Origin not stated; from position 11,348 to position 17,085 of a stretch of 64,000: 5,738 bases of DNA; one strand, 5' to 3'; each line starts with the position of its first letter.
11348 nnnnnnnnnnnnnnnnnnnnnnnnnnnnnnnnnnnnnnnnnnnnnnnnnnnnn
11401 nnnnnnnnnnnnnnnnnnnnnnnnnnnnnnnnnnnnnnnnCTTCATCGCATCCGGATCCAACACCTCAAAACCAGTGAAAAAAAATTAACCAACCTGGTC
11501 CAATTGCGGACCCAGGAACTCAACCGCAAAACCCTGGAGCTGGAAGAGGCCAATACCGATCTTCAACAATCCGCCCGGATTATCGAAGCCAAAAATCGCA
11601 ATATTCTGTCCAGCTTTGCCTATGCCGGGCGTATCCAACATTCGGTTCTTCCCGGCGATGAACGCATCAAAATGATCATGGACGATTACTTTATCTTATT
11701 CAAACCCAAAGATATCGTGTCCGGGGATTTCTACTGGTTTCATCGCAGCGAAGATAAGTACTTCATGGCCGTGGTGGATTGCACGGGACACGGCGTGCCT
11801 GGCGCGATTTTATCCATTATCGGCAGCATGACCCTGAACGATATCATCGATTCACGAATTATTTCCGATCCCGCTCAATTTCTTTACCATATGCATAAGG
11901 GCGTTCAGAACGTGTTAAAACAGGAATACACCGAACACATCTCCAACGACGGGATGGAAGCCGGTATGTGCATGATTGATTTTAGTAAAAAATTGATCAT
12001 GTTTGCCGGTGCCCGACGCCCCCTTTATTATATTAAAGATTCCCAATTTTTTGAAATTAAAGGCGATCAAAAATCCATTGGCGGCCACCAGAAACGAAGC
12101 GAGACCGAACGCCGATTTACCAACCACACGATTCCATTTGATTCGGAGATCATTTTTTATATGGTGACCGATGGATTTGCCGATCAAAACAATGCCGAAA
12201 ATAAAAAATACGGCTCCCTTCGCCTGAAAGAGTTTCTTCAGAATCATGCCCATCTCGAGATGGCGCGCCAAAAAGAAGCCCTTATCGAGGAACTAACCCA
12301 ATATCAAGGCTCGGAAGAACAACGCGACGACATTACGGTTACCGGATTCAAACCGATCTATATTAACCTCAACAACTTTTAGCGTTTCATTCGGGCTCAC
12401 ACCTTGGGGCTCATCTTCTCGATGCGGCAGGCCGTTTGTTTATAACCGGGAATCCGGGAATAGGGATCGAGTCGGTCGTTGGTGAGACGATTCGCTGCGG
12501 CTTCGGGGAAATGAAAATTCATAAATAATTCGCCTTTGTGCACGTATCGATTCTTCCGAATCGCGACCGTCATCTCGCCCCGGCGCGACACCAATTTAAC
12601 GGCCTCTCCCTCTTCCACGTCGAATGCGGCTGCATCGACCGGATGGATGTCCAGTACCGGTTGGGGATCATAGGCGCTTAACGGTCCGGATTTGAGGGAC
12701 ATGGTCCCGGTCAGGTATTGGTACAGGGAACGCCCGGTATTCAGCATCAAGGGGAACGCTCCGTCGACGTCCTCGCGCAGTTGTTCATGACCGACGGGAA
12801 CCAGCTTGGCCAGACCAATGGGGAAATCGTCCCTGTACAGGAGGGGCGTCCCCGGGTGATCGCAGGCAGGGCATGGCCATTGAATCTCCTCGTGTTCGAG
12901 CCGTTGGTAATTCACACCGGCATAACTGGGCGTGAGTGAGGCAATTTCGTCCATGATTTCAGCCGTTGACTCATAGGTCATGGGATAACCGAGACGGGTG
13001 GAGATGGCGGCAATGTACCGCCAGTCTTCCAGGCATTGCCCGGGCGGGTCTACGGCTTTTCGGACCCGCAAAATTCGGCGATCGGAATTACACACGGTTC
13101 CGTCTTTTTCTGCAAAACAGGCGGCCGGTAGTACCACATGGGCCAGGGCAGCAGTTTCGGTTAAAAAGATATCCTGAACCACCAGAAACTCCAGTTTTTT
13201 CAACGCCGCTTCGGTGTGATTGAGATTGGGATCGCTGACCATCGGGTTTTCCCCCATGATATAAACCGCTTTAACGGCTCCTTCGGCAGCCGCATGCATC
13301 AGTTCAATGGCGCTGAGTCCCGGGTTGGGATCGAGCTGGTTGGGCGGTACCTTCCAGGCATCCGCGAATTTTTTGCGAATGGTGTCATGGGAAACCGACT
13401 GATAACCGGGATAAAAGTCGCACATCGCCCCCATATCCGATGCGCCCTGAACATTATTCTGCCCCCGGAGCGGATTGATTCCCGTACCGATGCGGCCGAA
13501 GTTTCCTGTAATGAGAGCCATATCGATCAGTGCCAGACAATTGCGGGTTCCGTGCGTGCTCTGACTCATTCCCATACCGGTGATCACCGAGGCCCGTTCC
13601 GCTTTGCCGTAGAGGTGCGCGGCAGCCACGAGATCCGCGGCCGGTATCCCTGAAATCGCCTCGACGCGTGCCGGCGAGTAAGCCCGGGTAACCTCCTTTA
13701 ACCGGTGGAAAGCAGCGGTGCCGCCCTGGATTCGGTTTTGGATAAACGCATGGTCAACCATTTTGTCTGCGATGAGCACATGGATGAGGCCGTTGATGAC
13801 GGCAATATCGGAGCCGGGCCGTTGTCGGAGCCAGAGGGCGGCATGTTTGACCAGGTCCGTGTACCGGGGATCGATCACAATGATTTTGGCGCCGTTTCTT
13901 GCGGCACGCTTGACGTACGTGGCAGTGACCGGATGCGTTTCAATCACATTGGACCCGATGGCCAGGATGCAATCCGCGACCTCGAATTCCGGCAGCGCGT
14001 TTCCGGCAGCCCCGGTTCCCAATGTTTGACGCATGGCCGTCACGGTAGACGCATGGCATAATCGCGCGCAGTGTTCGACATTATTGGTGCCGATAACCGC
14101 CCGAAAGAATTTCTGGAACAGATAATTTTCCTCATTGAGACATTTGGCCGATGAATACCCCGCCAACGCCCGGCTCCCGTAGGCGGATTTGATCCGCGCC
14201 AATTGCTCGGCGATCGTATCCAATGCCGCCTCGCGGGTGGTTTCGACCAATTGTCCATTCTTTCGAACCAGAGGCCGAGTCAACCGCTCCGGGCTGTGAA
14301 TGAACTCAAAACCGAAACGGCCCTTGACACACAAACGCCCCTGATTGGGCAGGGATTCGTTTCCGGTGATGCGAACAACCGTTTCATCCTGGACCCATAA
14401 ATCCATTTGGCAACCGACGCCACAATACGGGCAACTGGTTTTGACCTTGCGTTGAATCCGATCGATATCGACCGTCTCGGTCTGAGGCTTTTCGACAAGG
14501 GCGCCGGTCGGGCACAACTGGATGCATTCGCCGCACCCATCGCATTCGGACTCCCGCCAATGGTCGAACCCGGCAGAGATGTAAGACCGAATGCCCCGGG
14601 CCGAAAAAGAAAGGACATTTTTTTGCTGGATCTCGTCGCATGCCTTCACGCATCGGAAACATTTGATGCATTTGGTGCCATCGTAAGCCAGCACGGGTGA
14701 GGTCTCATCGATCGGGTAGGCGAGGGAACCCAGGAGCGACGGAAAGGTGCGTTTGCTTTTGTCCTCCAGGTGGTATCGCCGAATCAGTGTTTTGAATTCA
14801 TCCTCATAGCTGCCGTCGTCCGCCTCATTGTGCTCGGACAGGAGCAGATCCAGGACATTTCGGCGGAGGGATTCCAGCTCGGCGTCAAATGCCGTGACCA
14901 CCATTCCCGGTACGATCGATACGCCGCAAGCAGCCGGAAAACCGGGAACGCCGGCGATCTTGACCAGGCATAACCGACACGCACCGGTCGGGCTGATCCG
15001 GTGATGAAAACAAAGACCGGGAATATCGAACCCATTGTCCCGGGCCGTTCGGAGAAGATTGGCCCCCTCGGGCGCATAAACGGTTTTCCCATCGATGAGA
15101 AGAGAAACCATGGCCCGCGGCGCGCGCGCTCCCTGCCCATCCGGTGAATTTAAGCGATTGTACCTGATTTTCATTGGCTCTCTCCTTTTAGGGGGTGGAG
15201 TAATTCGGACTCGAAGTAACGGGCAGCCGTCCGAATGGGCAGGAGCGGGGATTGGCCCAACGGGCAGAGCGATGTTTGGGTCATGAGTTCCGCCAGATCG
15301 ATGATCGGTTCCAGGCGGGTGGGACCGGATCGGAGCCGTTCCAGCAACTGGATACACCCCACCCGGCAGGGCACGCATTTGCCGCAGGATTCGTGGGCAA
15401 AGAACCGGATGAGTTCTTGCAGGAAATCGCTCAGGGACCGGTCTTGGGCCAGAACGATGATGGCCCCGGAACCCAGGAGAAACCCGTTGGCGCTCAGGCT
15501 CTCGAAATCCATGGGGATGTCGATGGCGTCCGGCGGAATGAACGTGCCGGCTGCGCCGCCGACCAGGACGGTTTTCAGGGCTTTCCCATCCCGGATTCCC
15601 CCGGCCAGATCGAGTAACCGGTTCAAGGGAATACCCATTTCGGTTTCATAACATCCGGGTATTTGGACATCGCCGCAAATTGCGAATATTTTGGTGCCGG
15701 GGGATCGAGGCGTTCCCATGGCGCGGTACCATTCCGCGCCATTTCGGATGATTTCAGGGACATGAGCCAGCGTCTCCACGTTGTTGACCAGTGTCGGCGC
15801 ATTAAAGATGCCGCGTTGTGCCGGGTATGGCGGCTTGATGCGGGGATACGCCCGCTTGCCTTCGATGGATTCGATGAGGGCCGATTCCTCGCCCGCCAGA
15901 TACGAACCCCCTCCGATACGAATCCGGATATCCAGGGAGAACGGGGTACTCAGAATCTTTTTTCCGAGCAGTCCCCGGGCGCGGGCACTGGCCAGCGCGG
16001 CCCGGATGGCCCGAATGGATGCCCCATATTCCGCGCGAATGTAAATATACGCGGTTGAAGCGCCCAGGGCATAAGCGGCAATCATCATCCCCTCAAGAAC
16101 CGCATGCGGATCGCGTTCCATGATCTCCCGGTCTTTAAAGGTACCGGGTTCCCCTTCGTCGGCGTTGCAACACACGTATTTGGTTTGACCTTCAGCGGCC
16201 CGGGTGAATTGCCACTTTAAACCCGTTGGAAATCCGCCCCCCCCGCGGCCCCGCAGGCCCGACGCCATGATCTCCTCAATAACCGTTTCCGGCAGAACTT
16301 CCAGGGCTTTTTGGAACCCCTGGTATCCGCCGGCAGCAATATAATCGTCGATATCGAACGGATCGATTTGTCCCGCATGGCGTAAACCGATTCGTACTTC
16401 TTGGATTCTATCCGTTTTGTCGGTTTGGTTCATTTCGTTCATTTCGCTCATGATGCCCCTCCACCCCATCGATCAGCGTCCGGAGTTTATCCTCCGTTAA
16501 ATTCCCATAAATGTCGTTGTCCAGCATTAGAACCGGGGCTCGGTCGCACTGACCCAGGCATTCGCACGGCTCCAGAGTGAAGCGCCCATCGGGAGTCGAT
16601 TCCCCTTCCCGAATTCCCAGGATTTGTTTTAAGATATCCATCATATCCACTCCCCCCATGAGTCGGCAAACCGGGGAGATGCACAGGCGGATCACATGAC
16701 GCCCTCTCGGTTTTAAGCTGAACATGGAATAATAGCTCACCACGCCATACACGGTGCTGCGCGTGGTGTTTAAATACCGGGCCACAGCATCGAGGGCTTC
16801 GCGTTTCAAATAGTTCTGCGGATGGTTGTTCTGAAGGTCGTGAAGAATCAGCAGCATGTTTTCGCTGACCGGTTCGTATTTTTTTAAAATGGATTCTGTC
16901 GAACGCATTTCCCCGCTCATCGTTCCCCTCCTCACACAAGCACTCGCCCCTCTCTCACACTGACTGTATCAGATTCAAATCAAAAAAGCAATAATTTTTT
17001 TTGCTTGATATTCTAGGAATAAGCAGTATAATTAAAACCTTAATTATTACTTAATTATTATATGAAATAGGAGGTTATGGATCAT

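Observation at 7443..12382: Precursor is followed without a terminator by a periplasmic beta-propeller/Y_Y_Y sensor fused to a PP2C phosphatase: possible peptide-sensing circuit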

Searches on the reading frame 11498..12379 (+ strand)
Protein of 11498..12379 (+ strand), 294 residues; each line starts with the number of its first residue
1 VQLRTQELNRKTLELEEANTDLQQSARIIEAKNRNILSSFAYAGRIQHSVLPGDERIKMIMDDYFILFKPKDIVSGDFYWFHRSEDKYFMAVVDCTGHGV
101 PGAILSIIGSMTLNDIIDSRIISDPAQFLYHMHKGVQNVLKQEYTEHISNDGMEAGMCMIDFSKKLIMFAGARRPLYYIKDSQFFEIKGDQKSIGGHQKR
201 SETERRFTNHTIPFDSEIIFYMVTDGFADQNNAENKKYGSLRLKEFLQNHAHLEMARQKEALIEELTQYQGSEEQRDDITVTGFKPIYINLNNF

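Call 70: search_solved_structures(query=window:11498-12379:+, max_evalue=0.00001, show_alignments=2)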
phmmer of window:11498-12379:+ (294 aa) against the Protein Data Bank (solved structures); distinct sequences matched with E-value up to 0.00001: 1.
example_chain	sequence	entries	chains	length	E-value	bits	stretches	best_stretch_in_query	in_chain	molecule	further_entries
6k4e_A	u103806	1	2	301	1.2e-48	169.2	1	11-285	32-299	Putative serine phosphatase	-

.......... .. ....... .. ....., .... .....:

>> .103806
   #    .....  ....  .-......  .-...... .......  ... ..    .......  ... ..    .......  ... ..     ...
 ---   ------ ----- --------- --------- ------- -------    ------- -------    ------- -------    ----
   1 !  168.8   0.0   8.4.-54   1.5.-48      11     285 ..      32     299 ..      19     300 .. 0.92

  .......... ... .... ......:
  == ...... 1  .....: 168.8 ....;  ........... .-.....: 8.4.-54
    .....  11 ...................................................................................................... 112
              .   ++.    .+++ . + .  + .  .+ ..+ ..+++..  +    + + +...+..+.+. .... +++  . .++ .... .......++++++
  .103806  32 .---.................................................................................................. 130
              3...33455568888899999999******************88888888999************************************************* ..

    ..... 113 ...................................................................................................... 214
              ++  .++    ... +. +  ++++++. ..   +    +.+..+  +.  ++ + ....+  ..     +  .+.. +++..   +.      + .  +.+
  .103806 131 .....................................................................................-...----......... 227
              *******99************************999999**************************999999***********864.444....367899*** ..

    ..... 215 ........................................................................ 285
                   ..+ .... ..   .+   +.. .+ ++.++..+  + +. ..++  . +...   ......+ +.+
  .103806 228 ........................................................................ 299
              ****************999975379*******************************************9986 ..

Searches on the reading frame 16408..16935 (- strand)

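Call 50: search_protein_families(library=pfam, proteins=[window:16408-16935:-], max_evalue=0.0001)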
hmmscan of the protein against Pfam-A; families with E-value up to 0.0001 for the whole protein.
window:16408-16935:- (175 aa): 1 family
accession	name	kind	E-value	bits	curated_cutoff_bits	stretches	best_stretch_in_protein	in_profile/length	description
PF01257.25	2Fe-2S_thioredx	-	4.1e-45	153.6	24.8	1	14-158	2-144/145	Thioredoxin-like [2Fe-2S] ferredoxin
